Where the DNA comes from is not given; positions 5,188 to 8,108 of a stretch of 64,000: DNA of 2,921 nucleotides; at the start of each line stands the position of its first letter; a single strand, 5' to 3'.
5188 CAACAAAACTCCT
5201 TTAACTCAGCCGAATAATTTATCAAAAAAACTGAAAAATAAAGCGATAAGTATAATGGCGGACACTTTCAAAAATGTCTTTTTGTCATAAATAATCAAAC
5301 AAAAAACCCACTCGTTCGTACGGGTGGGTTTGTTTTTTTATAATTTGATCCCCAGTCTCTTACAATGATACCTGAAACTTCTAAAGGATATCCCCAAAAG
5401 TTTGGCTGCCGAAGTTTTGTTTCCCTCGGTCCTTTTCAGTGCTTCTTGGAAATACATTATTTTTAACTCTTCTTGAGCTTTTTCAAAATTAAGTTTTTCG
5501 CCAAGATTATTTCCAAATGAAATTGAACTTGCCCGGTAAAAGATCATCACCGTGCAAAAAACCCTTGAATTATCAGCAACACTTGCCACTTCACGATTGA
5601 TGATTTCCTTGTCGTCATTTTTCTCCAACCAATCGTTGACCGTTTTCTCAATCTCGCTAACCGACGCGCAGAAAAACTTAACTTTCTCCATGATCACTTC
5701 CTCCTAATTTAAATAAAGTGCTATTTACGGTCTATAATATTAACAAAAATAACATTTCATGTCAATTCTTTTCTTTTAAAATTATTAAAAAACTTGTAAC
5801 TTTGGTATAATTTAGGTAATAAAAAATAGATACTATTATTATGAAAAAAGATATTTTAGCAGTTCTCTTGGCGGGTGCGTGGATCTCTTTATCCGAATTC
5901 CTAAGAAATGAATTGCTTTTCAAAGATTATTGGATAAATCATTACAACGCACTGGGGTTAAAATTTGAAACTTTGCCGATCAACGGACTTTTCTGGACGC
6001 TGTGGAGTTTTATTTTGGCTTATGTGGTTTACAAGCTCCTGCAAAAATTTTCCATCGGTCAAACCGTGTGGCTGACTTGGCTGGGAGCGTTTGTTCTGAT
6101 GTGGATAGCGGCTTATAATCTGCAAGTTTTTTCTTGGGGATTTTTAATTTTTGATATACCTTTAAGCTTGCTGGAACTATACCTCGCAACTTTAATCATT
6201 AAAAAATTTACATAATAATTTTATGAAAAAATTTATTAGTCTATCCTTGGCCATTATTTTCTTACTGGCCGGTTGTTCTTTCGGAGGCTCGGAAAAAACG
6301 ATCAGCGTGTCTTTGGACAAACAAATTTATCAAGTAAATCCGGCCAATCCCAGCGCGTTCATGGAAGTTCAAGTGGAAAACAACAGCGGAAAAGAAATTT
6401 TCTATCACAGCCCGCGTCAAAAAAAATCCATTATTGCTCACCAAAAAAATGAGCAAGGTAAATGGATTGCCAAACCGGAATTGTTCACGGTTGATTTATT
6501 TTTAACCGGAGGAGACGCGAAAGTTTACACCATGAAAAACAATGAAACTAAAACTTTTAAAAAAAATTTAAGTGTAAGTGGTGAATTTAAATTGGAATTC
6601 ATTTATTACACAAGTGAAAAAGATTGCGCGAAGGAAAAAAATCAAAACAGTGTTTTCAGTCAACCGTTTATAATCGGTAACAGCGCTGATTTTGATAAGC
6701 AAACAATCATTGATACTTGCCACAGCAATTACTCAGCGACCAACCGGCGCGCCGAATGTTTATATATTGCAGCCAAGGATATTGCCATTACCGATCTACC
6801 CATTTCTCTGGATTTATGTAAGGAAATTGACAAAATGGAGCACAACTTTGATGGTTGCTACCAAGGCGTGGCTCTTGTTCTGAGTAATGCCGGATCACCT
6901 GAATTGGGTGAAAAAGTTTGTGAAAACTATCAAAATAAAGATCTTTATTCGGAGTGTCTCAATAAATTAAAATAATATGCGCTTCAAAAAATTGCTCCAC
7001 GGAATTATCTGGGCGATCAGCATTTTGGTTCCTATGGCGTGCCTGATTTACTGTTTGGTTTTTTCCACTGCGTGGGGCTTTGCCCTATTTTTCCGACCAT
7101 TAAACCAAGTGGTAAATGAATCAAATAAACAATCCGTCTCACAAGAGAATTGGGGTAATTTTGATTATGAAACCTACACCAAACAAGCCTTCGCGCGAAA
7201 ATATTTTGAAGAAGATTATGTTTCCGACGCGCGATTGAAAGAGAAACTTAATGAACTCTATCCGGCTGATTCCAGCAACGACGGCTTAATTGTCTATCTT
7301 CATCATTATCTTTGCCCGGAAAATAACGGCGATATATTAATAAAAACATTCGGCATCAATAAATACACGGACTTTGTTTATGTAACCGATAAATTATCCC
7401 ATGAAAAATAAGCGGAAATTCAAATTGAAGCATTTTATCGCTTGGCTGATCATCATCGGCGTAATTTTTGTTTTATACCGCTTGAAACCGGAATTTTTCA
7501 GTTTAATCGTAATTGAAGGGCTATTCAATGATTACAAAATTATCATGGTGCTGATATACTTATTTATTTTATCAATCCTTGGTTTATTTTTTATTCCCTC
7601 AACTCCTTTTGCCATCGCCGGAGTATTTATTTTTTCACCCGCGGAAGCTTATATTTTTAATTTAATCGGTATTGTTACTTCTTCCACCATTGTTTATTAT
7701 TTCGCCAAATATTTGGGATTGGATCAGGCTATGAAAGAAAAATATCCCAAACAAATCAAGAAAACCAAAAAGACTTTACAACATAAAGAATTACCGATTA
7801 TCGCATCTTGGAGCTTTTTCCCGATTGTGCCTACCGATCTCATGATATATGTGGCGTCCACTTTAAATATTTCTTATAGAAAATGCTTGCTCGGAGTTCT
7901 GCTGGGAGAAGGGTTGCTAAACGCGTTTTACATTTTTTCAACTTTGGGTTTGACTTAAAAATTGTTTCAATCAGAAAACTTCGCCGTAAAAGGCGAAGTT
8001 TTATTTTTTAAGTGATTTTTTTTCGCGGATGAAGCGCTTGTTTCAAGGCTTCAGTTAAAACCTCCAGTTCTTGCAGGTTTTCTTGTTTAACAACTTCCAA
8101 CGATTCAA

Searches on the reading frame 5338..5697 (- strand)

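Call 52: search_protein_families(library=pfam, proteins=[window:5338-5697:-], max_evalue=0.01)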
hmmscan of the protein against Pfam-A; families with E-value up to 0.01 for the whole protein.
window:5338-5697:- (119 aa): 1 family
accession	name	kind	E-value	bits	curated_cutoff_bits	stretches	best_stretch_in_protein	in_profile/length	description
PF02954.25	HTH_8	-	2.2e-09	37.3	22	1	83-110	10-37/42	Bacterial regulatory protein, Fis family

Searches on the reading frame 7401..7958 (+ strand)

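Call 52: search_protein_families(library=pfam, proteins=[window:7401-7958:+], max_evalue=0.01)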
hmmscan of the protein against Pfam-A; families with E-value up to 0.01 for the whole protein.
window:7401-7958:+ (185 aa): 1 family
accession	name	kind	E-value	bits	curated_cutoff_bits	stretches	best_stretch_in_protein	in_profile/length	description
PF09335.16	VTT_dom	-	1.6e-18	67.8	33.9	1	65-180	1-120/123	VTT domain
